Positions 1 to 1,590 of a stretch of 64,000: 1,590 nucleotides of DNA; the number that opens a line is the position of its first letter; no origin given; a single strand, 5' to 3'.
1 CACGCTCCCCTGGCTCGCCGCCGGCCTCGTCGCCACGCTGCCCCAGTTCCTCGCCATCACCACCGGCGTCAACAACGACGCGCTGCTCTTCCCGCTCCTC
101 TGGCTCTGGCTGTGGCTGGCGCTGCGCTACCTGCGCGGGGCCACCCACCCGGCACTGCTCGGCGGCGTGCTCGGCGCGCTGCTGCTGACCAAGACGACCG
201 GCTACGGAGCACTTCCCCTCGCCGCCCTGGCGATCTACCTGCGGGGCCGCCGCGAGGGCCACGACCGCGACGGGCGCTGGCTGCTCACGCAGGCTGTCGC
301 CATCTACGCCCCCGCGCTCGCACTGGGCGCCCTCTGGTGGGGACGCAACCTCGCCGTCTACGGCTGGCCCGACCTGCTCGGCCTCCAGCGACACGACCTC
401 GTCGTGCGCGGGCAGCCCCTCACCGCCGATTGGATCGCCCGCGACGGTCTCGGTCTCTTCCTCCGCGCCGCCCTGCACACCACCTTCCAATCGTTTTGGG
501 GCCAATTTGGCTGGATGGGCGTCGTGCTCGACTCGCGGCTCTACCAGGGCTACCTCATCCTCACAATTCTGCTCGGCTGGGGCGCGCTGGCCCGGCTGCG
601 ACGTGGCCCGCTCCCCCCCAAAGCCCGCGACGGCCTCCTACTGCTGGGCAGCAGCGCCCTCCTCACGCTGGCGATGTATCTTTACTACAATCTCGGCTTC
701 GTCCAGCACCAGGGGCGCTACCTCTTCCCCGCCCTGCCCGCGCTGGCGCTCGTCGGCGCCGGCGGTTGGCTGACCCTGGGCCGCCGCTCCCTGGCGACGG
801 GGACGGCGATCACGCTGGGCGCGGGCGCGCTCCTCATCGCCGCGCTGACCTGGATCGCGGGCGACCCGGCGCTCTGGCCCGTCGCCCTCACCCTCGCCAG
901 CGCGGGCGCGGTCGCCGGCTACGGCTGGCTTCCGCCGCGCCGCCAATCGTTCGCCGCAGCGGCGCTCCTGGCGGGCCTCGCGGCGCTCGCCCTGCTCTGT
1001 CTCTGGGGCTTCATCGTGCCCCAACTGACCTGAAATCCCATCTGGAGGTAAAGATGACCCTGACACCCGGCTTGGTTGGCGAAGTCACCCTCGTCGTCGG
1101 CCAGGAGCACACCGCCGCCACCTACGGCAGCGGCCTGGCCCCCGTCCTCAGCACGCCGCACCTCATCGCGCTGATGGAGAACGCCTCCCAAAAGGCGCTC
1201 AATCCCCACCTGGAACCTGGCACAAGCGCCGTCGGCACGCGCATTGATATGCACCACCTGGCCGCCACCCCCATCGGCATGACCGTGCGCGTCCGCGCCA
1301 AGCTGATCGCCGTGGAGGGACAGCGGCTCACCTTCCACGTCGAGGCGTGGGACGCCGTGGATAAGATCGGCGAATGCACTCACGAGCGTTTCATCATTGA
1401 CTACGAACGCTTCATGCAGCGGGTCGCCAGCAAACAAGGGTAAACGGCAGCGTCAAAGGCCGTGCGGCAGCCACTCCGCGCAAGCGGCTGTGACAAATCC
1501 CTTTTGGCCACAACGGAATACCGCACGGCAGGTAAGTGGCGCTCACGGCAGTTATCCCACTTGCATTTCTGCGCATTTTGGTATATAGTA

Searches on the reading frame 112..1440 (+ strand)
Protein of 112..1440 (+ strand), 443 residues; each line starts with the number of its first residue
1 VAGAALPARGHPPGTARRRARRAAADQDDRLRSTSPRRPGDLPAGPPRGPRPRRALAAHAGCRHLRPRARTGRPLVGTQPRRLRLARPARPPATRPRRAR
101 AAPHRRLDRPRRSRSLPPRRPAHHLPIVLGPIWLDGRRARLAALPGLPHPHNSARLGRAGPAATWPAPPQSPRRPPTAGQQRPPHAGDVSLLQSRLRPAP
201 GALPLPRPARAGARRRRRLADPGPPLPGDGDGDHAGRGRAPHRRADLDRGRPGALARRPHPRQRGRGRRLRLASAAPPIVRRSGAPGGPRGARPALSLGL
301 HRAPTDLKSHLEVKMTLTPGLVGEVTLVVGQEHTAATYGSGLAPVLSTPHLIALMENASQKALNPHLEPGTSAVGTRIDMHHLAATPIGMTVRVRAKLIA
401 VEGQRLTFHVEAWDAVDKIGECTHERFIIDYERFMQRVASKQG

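Call 67: search_protein_families(library=pfam, proteins=[window:112-1440:+], max_evalue=0.0001)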
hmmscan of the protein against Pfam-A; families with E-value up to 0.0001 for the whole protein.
window:112-1440:+ (443 aa): 2 families
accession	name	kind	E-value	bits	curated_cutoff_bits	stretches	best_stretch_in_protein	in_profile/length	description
PF22636.2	FlK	-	8.9e-37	125.8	27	1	329-431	1-102/103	Fluoroacetyl-CoA-specific thioesterase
PF03061.28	4HBT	-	1.5e-06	28.9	20.6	1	351-417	9-75/79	Thioesterase superfamily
